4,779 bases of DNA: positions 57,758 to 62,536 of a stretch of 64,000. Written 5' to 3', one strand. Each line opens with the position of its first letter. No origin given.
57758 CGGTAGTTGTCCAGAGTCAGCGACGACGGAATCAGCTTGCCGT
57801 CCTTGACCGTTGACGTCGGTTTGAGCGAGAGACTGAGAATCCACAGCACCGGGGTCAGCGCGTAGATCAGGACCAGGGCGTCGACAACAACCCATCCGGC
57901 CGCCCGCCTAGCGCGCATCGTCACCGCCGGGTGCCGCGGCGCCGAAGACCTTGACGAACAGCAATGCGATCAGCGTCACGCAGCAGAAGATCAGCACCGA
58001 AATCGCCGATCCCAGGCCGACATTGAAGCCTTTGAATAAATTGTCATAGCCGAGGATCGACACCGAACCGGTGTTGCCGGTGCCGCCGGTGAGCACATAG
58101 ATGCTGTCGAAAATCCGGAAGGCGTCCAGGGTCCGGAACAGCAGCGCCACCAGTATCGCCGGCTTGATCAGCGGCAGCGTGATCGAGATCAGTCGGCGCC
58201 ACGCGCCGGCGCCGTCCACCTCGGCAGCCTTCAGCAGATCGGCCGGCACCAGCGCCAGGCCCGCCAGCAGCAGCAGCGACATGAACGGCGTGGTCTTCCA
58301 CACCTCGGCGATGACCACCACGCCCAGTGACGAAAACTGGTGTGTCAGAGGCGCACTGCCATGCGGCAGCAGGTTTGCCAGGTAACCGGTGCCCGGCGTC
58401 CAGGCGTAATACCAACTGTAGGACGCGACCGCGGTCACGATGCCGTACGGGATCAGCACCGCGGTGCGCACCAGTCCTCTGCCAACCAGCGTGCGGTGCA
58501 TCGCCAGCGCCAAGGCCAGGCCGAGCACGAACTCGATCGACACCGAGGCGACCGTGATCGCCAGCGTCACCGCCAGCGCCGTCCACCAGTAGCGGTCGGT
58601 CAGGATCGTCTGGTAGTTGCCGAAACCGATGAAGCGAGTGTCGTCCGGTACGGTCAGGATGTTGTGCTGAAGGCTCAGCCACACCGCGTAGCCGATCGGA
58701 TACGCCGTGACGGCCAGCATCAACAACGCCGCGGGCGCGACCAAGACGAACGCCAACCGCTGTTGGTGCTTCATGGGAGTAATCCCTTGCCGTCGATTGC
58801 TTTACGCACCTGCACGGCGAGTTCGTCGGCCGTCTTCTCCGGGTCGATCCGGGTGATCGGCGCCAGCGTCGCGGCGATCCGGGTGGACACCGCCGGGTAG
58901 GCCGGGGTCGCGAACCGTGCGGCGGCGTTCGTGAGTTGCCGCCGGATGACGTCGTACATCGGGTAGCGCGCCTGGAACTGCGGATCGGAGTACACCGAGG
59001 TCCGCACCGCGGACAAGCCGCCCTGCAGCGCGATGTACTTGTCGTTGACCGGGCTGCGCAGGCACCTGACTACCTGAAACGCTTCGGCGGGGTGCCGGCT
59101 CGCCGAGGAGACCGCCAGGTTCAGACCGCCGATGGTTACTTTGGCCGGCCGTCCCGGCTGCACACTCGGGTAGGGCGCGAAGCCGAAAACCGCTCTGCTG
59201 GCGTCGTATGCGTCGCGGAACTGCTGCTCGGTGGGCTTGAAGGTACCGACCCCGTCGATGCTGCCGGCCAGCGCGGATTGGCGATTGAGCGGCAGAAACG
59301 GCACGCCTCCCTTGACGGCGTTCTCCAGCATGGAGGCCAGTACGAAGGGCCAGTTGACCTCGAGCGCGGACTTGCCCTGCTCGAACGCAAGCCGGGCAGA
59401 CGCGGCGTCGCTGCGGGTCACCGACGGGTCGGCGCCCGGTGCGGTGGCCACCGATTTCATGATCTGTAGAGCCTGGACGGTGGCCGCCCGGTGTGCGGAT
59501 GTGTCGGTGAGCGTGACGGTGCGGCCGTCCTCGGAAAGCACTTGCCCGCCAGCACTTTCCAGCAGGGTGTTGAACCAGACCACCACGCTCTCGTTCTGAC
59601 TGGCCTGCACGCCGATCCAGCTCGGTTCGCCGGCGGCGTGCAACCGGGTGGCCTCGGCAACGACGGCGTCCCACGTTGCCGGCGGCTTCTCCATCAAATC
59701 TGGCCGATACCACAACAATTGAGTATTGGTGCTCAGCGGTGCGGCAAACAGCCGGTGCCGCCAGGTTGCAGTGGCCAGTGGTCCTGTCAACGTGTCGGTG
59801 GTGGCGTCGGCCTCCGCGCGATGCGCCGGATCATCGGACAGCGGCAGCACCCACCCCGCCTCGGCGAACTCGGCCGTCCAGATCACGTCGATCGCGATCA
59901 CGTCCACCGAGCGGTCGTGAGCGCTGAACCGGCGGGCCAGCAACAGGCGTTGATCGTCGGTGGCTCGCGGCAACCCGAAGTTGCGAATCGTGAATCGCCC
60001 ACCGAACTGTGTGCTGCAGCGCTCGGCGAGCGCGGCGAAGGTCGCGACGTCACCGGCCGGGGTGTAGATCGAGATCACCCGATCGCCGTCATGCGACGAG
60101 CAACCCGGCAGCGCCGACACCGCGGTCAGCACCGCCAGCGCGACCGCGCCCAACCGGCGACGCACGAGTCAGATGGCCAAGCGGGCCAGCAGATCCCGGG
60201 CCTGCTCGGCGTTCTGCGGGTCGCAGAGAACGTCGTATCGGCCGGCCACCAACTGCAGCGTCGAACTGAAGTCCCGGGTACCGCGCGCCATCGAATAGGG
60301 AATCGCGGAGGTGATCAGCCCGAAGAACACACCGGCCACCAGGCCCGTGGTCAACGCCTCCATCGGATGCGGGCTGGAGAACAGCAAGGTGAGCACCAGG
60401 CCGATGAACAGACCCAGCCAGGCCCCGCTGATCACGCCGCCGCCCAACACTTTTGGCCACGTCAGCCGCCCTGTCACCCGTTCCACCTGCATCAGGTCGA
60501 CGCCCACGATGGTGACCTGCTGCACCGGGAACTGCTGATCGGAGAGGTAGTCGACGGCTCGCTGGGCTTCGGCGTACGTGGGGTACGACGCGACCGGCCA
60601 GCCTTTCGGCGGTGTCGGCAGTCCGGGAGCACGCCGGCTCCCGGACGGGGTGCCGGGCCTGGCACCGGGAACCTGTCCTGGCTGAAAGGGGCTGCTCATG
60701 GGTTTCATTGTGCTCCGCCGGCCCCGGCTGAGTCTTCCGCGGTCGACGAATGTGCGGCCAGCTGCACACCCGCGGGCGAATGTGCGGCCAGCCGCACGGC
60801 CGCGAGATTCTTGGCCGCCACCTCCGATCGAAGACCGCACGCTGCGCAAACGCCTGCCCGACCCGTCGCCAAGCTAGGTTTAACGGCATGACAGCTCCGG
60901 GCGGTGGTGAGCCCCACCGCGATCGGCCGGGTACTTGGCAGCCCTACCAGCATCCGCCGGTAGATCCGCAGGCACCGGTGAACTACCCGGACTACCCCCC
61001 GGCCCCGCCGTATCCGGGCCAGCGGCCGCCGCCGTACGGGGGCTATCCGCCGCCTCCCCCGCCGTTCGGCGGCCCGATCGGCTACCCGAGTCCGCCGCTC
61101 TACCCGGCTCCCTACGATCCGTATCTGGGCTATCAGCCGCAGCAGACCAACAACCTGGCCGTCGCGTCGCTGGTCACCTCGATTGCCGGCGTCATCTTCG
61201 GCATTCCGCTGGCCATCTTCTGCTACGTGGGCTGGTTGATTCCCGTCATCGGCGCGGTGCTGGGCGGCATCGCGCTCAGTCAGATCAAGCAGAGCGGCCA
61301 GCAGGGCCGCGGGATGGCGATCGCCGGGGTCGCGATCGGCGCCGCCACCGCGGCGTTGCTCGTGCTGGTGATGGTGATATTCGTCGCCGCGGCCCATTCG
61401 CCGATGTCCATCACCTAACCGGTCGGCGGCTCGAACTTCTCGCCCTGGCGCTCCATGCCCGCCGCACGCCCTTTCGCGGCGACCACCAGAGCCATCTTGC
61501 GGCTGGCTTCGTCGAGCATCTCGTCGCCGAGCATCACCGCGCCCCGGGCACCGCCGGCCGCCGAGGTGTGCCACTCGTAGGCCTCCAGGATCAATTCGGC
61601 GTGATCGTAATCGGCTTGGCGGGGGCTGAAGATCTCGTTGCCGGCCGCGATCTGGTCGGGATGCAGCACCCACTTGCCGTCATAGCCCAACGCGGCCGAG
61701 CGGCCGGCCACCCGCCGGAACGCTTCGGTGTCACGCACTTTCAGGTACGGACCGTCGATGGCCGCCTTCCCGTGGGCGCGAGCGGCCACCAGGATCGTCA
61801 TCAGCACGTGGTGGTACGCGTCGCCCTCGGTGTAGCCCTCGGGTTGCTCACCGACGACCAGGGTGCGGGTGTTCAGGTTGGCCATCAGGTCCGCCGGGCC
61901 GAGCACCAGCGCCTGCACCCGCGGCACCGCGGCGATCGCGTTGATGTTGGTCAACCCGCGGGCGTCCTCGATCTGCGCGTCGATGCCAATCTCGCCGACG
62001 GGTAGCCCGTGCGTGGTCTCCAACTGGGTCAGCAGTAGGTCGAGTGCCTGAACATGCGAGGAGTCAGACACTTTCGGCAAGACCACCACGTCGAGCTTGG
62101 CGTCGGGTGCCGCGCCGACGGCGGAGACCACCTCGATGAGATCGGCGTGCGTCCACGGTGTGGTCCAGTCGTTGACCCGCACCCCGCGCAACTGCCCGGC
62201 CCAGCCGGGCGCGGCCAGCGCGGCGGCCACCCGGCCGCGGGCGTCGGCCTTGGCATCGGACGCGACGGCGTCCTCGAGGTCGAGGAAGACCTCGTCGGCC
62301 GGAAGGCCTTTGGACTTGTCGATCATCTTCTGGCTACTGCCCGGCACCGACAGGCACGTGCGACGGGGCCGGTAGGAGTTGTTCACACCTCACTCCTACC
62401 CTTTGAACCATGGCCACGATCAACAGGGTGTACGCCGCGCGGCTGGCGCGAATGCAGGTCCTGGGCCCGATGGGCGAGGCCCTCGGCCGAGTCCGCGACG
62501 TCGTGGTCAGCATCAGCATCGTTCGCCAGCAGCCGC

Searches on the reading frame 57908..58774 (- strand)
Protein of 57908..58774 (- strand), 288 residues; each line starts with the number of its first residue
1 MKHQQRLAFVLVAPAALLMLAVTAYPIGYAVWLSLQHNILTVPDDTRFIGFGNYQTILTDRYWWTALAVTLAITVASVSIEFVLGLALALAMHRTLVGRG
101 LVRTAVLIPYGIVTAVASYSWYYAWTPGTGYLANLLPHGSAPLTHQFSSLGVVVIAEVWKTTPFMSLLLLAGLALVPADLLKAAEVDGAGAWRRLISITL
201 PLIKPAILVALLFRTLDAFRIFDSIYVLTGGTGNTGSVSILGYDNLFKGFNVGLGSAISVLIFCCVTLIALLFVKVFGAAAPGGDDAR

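Call 70: search_protein_families(library=pfam, proteins=[window:57908-58774:-], max_evalue=0.0001)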
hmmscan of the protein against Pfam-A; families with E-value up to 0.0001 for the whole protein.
window:57908-58774:- (288 aa): 1 family
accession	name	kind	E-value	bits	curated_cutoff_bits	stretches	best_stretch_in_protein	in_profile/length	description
PF00528.27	BPD_transp_1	-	8.4e-13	48.9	26.4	1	84-275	4-176/184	Binding-protein-dependent transport system inner membrane component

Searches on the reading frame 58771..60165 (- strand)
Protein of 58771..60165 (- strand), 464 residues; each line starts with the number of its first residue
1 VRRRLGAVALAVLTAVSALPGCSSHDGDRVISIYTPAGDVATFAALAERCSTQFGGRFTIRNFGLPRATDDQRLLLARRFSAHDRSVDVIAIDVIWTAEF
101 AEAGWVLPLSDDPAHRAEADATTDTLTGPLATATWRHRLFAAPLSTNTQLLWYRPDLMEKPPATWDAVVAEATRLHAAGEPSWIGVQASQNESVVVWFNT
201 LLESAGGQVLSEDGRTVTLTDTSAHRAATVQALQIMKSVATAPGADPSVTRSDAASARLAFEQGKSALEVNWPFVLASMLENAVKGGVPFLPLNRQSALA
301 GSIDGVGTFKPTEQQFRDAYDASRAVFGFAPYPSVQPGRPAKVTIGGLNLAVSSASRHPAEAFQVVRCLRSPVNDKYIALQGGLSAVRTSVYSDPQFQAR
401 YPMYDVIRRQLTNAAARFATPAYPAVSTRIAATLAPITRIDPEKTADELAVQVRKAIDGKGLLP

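Call 70: search_protein_families(library=pfam, proteins=[window:58771-60165:-], max_evalue=0.0001)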
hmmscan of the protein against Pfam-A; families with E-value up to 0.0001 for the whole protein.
window:58771-60165:- (464 aa): 2 families
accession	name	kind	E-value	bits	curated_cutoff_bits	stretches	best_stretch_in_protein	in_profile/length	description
PF01547.30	SBP_bac_1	-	8.4e-32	111.8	26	1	77-373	41-304/307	Bacterial extracellular solute-binding protein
PF13416.11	SBP_bac_8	-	7.2e-16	59.2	27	1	83-399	35-273/279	Bacterial extracellular solute-binding protein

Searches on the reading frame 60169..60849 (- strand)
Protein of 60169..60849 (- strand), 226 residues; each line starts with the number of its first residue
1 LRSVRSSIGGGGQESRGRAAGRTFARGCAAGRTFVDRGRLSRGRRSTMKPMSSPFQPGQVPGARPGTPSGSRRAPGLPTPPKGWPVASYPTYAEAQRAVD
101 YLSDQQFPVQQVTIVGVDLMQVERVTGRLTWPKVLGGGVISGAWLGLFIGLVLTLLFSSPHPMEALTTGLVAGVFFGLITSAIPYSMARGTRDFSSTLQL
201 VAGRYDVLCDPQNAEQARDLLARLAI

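Call 70: search_protein_families(library=pfam, proteins=[window:60169-60849:-], max_evalue=0.0001)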
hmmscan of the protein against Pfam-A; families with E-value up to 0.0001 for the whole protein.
window:60169-60849:- (226 aa): 1 family
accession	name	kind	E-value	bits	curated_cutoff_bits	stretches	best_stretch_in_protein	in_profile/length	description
PF11181.13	YflT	-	4.3e-24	85.3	26.2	1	86-173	3-99/99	Heat induced stress protein YflT domain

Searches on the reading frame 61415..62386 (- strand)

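Call 70: search_protein_families(library=pfam, proteins=[window:61415-62386:-], max_evalue=0.0001)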
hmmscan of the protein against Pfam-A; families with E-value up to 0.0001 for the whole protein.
window:61415-62386:- (323 aa): 3 families
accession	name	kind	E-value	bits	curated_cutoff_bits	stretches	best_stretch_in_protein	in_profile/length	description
PF03328.21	HpcH_HpaI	-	2.5e-40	138.6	25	1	9-243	1-221/221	HpcH/HpaI aldolase/citrate lyase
PF22484.2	DUF6986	-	3.1e-08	33.3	27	1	29-171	84-245/408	Domain of unknown function (DUF6986)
PF15617.12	C-C_Bond_Lyase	-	1.2e-05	25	28.4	1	14-269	13-284/320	C-C_Bond_Lyase of the TIM-Barrel fold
